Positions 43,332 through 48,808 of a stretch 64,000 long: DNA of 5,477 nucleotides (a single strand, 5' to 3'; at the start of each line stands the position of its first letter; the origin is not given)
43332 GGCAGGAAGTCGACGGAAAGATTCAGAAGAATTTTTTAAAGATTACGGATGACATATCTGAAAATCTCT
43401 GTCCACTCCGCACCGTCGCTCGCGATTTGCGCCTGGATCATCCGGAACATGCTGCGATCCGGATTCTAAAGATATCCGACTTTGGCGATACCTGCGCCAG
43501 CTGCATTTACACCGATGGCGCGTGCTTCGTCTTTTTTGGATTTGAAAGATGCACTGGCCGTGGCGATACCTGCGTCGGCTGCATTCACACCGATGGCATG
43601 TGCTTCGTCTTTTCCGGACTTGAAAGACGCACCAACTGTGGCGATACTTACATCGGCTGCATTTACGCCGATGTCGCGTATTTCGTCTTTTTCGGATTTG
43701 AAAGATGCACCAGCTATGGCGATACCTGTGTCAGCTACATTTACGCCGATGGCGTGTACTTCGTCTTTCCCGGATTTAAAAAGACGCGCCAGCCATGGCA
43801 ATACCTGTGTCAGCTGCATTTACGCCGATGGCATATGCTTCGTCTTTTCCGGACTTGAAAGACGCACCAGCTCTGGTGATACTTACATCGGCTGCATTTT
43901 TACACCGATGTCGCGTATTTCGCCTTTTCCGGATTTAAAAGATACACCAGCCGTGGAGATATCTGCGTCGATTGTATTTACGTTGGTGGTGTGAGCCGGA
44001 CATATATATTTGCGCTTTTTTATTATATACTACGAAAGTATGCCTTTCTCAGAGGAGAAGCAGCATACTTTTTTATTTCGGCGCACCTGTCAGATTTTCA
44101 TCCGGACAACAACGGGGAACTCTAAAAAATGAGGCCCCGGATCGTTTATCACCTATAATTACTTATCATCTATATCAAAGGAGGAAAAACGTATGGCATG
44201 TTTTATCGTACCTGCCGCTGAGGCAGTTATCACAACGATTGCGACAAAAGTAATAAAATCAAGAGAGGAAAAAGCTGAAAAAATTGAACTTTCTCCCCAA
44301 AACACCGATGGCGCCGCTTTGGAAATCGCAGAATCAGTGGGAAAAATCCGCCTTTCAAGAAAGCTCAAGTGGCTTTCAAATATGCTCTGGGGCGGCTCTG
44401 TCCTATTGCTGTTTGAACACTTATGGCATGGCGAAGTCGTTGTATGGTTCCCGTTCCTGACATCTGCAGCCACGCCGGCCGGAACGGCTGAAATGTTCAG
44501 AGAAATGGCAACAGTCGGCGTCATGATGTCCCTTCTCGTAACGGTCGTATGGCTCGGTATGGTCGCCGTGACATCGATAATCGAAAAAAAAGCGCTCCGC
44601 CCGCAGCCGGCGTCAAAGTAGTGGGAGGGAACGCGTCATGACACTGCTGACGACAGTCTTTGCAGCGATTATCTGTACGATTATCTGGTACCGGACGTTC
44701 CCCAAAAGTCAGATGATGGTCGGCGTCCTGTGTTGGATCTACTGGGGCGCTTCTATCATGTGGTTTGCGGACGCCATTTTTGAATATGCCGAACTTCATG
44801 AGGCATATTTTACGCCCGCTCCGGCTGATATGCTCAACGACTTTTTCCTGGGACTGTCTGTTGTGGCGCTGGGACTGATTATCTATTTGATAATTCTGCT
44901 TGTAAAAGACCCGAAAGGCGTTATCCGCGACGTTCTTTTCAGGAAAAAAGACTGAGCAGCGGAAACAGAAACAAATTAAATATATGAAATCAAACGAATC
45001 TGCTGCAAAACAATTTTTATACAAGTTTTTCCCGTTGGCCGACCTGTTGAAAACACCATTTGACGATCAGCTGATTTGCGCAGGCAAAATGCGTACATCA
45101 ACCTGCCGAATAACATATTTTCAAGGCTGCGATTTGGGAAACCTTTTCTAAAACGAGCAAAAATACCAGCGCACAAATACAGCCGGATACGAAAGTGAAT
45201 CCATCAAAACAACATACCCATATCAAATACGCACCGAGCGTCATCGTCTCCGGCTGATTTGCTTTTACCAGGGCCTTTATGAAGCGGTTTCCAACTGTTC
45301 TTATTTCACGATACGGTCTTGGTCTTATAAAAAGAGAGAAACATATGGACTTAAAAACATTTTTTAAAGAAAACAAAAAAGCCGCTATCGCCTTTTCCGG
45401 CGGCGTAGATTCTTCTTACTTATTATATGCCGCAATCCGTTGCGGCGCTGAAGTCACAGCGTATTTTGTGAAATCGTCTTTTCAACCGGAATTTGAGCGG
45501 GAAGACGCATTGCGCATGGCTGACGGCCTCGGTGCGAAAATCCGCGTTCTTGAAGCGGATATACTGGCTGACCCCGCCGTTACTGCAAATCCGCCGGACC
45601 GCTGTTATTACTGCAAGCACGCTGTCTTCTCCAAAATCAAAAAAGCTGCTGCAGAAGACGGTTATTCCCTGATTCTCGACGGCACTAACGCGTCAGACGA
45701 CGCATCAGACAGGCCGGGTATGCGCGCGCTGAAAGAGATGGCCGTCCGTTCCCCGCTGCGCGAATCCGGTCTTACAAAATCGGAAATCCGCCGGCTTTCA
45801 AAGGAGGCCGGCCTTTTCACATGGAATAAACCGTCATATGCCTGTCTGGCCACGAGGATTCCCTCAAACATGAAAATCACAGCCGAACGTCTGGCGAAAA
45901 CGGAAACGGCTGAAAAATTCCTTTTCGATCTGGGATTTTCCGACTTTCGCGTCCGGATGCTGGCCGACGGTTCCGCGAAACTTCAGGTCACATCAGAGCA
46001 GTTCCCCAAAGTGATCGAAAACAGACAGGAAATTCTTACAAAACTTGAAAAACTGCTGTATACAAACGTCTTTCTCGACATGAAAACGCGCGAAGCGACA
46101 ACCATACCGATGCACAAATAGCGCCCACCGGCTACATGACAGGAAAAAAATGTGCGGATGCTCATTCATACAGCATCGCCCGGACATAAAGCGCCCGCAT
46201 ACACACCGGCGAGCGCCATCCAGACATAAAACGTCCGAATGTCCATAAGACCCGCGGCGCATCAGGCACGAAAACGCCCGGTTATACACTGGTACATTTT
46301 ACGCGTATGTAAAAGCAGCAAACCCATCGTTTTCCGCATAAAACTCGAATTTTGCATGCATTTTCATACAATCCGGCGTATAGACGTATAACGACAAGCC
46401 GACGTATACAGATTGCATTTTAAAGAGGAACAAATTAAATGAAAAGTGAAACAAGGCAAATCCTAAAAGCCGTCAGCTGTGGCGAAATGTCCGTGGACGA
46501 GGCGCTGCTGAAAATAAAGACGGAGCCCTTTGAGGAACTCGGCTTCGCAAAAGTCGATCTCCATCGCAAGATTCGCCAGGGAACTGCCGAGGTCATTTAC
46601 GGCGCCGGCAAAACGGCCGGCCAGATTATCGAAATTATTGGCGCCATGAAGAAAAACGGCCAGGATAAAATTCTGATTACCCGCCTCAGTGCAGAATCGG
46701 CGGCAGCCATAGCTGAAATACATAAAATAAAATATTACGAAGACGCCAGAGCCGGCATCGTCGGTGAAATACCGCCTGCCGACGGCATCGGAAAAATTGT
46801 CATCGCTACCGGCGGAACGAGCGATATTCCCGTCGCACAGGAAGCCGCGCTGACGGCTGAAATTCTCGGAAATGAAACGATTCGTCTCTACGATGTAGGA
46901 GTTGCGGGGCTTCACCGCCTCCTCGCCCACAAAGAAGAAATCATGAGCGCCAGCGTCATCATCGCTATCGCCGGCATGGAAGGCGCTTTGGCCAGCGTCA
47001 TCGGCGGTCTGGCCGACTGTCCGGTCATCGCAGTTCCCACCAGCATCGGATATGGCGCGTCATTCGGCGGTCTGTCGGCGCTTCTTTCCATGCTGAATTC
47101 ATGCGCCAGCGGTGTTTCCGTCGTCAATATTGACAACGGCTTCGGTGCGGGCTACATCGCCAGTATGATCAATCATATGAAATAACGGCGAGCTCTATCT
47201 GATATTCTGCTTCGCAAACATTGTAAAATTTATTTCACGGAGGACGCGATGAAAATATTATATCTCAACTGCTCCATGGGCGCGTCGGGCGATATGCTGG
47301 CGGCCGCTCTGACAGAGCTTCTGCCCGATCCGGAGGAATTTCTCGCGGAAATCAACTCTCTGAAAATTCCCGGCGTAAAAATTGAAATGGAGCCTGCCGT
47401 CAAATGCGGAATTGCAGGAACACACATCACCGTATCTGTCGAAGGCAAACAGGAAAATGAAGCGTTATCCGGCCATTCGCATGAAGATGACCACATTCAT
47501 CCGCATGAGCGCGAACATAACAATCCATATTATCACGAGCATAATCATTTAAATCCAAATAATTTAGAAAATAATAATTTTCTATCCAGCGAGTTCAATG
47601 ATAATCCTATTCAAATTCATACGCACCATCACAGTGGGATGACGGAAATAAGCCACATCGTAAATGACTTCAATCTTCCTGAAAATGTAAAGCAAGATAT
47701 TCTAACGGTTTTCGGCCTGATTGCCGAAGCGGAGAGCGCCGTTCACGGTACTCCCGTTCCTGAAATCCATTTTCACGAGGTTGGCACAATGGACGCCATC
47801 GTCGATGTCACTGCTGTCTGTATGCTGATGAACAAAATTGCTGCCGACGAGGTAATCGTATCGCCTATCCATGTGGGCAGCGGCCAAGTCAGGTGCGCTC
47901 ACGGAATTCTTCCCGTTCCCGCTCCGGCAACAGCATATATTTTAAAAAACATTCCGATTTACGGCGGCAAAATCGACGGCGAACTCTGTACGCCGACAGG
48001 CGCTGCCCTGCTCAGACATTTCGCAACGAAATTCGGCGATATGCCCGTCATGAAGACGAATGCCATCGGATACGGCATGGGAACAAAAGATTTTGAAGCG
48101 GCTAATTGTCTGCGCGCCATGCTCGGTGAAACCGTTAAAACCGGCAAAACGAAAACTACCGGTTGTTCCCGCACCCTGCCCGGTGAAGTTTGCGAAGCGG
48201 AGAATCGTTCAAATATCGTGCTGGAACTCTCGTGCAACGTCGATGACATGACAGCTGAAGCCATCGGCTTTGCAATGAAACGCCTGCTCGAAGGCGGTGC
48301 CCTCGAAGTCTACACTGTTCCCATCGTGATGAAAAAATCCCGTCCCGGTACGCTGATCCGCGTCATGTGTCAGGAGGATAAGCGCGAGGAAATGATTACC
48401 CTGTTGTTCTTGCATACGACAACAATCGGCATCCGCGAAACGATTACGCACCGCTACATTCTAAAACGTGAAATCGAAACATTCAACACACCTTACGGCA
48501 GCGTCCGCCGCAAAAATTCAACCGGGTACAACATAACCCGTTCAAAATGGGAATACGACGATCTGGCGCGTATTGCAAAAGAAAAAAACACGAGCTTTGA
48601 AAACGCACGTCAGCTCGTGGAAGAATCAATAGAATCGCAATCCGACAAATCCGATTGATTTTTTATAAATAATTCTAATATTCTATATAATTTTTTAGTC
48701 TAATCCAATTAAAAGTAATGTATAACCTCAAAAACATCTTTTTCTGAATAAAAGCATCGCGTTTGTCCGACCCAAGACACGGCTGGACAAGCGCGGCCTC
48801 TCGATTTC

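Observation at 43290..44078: Orphan transcription unit: perfect consensus promoter, 6.5 tandem 78-nt repeats, intrinsic terminator, no credible ORF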

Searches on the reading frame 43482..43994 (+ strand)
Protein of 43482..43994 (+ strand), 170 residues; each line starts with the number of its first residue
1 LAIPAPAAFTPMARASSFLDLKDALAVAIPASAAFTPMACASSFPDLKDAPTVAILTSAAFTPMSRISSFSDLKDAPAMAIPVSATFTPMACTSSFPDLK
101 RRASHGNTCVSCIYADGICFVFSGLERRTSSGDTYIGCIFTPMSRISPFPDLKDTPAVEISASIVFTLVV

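Call 21: find_homologous_proteins(query=window:43482-43994:+, max_evalue=0.01)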
Query window:43482-43994:+: 5871 candidates shared short words with the query, none scored E <= 0.01.

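Call 91: predict_structure(protein=window:43482-43994:+)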
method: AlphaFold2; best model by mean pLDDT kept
length: 170 residues; sequences in the alignment: 1
mean_pLDDT: 32.5   pTM: 0.24
mean pLDDT of the five models: 32.5, 30.9, 30.2, 29.4, 28.3
residues with pLDDT >= 90: 0; 70-90: 0; 50-70: 2; < 50: 168
segments of 3 or more residues with pLDDT < 50: 1-121, 123-130, 132-170
pLDDT, mean of each block of 10 residues (from residue 1): 27 30 27 25 29 27 28 31 31 31 37 43 45 44 35 30 32
secondary structure, 60 per line:
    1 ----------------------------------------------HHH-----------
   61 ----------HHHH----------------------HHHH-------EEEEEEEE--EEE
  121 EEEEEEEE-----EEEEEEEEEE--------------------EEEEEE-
elements in order: H71-74 H97-100 E108-115 E118-128 E134-143 E164-169

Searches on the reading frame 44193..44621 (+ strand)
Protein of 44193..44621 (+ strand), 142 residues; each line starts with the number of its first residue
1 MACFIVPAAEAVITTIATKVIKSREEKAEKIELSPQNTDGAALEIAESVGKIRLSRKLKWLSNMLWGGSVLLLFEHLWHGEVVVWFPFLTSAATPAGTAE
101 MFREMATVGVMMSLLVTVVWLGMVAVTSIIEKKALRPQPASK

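Call 14: find_encoding_contigs(protein=window:44193-44621:+, flank=6000, max_places=10)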
Protein window:44193-44621:+ (142 aa): 2 contigs read that carry it; 2 places shown.
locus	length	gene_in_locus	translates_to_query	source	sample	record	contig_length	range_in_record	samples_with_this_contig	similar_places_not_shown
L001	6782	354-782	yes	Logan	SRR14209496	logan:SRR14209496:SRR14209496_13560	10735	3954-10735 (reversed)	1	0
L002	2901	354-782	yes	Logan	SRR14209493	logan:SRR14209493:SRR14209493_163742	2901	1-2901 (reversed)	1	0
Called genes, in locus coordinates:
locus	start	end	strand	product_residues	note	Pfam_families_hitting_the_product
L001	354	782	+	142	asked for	-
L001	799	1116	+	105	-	-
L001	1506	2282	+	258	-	-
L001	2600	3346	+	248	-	PF00731:AIRC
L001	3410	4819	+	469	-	PF01969:Ni_insertion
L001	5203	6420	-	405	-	PF07690:MFS_1, PF00083:Sugar_tr (faint), PF07690:MFS_1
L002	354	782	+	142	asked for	-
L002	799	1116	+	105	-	-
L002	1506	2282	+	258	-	-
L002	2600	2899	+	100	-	?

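Call 15: search_protein_families(library=pfam, proteins=[window:44193-44621:+], max_evalue=1)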
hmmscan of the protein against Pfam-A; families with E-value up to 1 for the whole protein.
window:44193-44621:+ (142 aa): 1 family
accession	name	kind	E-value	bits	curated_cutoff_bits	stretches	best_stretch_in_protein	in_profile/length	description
PF17909.6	Htr2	-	0.03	15.1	25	1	91-127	23-59/61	Htr2 transmembrane domain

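Call 29: find_related_loci(query=window:44193-44621:+, collection=genome_contigs, flank=5000)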
Query window:44193-44621:+ (142 aa) in genome_contigs; peptide patterns used: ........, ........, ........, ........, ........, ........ (x = any residue, [..] = any of these).
599 stretches matched a pattern (row limit reached: there are more); 450 encode a relative of the query (tblastn E <= 1e-3); the best 80 are kept; 80 distinct loci.
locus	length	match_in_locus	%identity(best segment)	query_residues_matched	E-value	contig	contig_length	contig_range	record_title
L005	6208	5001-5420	61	1-140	7e-53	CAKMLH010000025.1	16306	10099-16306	MAG TPA_asm: uncultured Clostridia bacterium isolate ERR2244943_bin.14_metaWRAP_v1.1_MAG genome assembly, contig: NODE_1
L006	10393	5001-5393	66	1-134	1e-52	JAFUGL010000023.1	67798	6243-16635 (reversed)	MAG: Lachnospiraceae bacterium isolate RGIG4472 Roe_deer_Omasum-5__c3061, whole genome shotgun sequence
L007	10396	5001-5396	62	1-138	3e-52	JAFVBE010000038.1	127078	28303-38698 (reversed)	MAG: Lachnospiraceae bacterium isolate RGIG5011 Roe_deer_Rumen-5__c315800, whole genome shotgun sequence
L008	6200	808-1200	64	1-134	9e-52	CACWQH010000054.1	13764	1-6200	MAG: uncultured Lachnospiraceae bacterium isolate RUG10816 genome assembly, contig: RUG10816_asm_54, whole genome shotgu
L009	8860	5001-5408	59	1-142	3e-51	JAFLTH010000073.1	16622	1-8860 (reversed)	MAG: Lachnospiraceae bacterium isolate HAN048 Seq73, whole genome shotgun sequence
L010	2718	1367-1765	57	1-139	2e-51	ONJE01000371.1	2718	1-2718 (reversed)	uncultured Clostridiales bacterium isolate RUG340 genome assembly, contig: scaffold_33942, whole genome shotgun sequence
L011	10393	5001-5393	63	1-134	2e-51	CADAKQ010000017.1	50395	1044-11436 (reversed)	MAG: uncultured Lachnospiraceae bacterium isolate RUG13380 genome assembly, contig: RUG13380_asm_17, whole genome shotgu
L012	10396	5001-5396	61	1-138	4e-51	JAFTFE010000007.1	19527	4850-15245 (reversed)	MAG: Lachnospiraceae bacterium isolate RGIG3763 Roe_deer_Abomasum-2__c7620, whole genome shotgun sequence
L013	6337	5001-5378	63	1-139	1e-50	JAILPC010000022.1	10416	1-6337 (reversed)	MAG: Ruminococcus sp. isolate RUI322 k141_14975241_flag=1_multi=7.0000_len=10416, whole genome shotgun sequence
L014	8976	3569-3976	60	1-142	7e-50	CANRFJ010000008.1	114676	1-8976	MAG: uncultured Lachnospiraceae bacterium isolate Lapin-023__bin96 genome assembly, contig: Lapin-023__NODE_203_length_1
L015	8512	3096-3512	59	1-142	3e-49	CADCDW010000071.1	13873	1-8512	MAG: uncultured Lachnospiraceae bacterium isolate RUG14549 genome assembly, contig: RUG14549_asm_71, whole genome shotgu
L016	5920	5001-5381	60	1-134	7e-49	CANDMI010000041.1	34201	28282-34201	MAG TPA_asm: uncultured Eubacterium sp. isolate ERR6760117_bin.66_metawrap_v1.3_MAG genome assembly, contig: ERZ12802734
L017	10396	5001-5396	56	1-138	5e-49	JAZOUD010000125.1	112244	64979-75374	MAG: Clostridia bacterium isolate T1900045535_YK20190229.MAGScoT_cleanbin_000002 SGB_7757_k141_2078412, whole genome sho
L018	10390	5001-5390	59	1-136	6e-48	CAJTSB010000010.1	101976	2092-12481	MAG TPA_asm: uncultured Lachnospiraceae bacterium isolate MGBC111479 genome assembly, contig: MGBC111479.10, whole genom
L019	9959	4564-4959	59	1-140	3e-48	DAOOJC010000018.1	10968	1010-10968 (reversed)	MAG TPA_asm: Acetivibrio sp. isolate AMR_MDS_2763 NODE_5419_length_10968_cov_3.634381, whole genome shotgun sequence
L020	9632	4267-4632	64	1-133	3e-48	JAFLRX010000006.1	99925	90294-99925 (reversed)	MAG: Eubacterium sp. isolate HAN012 Seq6, whole genome shotgun sequence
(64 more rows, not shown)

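Call 64: search_protein_families(library=ncbifam, proteins=[window:44193-44621:+], max_evalue=0.01)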
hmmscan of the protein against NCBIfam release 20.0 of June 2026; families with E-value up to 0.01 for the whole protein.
window:44193-44621:+ (142 aa): 0 families

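Call 75: find_homologous_proteins(query=window:44193-44621:+, max_evalue=1e-30)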
Query window:44193-44621:+ (142 aa): 3532 proteins with E <= 1e-30 among 5089 candidates; the best 120 are listed.
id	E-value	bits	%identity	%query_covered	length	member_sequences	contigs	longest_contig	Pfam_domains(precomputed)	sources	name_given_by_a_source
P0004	3.1e-84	297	100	100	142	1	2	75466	-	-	-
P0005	2.9e-50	187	66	97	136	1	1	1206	-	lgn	-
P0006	1.1e-49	185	65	97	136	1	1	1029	-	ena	-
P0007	1.8e-49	185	65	98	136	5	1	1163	-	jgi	jgi:hypothetical protein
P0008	2.0e-49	185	66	99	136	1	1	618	-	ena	-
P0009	2.0e-49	185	65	100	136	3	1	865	-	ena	-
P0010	2.0e-49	185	65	100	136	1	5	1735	-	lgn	-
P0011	2.3e-49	184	64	97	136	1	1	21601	-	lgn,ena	-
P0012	2.7e-49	184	65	98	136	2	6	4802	-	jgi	jgi:hypothetical protein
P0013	5.1e-49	183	60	97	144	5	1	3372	-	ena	-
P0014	9.2e-49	182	62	97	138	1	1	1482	-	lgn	-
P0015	9.7e-49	182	65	98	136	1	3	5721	-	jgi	jgi:hypothetical protein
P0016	1.4e-48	182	66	96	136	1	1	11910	-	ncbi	-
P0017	2.1e-48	181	63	100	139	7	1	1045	-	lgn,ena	-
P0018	2.9e-48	181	64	100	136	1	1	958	-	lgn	-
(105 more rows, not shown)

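Call 93: search_protein_families(library=pfam, proteins=[L020:3620-4087:+], max_evalue=0.001)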
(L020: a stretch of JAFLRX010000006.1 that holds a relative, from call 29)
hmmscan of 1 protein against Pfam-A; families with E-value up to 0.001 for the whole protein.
L020:3620-4087:+ (155 aa): 1 family
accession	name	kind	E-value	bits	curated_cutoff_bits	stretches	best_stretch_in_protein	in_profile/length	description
PF12953.12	DUF3842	-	4.6e-49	166.6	28.5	1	22-150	1-130/130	Domain of unknown function (DUF3842)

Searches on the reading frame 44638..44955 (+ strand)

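Call 15: search_protein_families(library=pfam, proteins=[window:44638-44955:+], max_evalue=1)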
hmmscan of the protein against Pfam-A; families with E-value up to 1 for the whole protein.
window:44638-44955:+ (105 aa): 1 family
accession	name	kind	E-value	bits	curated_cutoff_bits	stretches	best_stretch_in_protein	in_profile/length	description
PF25085.1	DUF7802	-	0.013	14.9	27.4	1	3-101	236-334/425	Domain of unknown function (DUF7802)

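Call 64: search_protein_families(library=ncbifam, proteins=[window:44638-44955:+], max_evalue=0.01)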
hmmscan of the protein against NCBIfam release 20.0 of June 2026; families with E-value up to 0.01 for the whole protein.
window:44638-44955:+ (105 aa): 0 families

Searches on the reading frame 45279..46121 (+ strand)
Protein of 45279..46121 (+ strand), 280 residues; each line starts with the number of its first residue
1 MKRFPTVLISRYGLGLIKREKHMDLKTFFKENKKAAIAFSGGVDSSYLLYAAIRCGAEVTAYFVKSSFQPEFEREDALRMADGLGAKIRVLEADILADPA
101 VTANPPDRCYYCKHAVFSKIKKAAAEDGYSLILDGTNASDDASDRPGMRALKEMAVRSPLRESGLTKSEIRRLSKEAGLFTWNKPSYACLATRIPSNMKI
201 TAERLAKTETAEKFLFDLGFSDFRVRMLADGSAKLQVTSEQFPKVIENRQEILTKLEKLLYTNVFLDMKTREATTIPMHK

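Call 64: search_protein_families(library=ncbifam, proteins=[window:45279-46121:+], max_evalue=0.01)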
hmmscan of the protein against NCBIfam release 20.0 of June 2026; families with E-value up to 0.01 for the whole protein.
window:45279-46121:+ (280 aa): 15 families
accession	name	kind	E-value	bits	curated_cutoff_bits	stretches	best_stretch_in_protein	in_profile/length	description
TIGR00268.2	TIGR00268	equivalog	6.1e-79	265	150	1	21-269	2-251/259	ATP-dependent sacrificial sulfur transferase LarE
NF038212.1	argG_rel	exception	6e-06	25.3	425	1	24-93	6-74/381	argininosuccinate synthase-related protein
NF010367.0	PRK13795.1-2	equivalog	1.1e-05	24.1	456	1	34-125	244-338/584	hypothetical protein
NF010587.0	PRK13980.1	equivalog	2e-05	23.9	255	1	30-96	29-97/267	NAD+ synthase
TIGR00364.1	TIGR00364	equivalog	0.00026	20.6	150.3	1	36-98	2-64/201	7-cyano-7-deazaguanine synthase QueC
NF006222.0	PRK08349.1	subfamily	0.00027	20.9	251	1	39-183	7-162/198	hypothetical protein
NF003385.0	PRK04527.1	equivalog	0.00038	19.2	603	1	32-88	3-59/401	argininosuccinate synthase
TIGR00884.1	guaA_Cterm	equivalog_domain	0.00045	19.6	338.75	1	32-94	16-80/310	glutamine-hydrolyzing GMP synthase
NF001138.1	PRK00143.1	equivalog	0.00047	19.2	284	1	36-81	3-56/345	tRNA 2-thiouridine(34) synthase MnmA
TIGR02107.1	PQQ_syn_pqqA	equivalog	0.00064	19.6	20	1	53-63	9-19/21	pyrroloquinoline quinone precursor peptide PqqA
TIGR03573.1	WbuX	subfamily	0.0023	17.4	203.2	1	35-155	63-189/344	N-acetyl sugar amidotransferase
TIGR00420.1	trmU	equivalog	0.0051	15.7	236.95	0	33-66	1-34/351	tRNA 2-thiouridine(34) synthase MnmA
TIGR02432.1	lysidine_TilS_N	equivalog_domain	0.0054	16.7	93.6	0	35-59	2-26/189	tRNA lysidine(34) synthetase TilS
NF049949.1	tRNAsynTtuAPyrococ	equivalog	0.0062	15.7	450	1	23-143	38-162/292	tRNA-5-methyluridine(54) 2-sulfurtransferase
TIGR01536.1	asn_synth_AEB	equivalog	0.0079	15.2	267.1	0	33-90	253-312/517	asparagine synthase (glutamine-hydrolyzing)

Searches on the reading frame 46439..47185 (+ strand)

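Call 64: search_protein_families(library=ncbifam, proteins=[window:46439-47185:+], max_evalue=0.01)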
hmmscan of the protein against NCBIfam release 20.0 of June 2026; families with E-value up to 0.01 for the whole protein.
window:46439-47185:+ (248 aa): 2 families
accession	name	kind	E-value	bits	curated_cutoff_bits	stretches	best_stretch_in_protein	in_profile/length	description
NF033503.1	LarB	equivalog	1.6e-84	282.8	175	1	39-247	1-209/209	nickel pincer cofactor biosynthesis protein LarB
TIGR01162.1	purE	equivalog_domain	4.4e-09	36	149.6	1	120-243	1-124/156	5-(carboxyamino)imidazole ribonucleotide mutase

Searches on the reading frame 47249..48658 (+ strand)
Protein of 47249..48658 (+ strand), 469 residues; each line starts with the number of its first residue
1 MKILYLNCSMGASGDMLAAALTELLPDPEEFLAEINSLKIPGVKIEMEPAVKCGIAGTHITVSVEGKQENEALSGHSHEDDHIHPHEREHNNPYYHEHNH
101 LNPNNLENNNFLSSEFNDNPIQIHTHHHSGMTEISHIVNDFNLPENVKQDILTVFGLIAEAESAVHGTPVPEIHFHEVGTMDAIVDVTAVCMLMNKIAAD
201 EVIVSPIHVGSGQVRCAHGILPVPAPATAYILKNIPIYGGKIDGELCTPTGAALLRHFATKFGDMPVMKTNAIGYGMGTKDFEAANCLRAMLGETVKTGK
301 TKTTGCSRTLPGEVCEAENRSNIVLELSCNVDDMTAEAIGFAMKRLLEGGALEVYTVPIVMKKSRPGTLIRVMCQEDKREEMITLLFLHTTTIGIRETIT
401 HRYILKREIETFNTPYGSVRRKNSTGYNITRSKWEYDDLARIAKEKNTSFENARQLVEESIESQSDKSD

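Call 64: search_protein_families(library=ncbifam, proteins=[window:47249-48658:+], max_evalue=0.01)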
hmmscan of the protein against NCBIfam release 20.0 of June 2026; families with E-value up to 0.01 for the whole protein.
window:47249-48658:+ (469 aa): 2 families
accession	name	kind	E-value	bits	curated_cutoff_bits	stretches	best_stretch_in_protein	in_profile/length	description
TIGR00299.2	nickel_LarC1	equivalog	6.3e-64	214.7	90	1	131-292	3-165/165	nickel pincer cofactor biosynthesis protein LarC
NF052512.1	nickel_LarC2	equivalog_domain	5.7e-42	142.5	50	1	324-440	1-118/118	nickel pincer cofactor biosynthesis protein LarC2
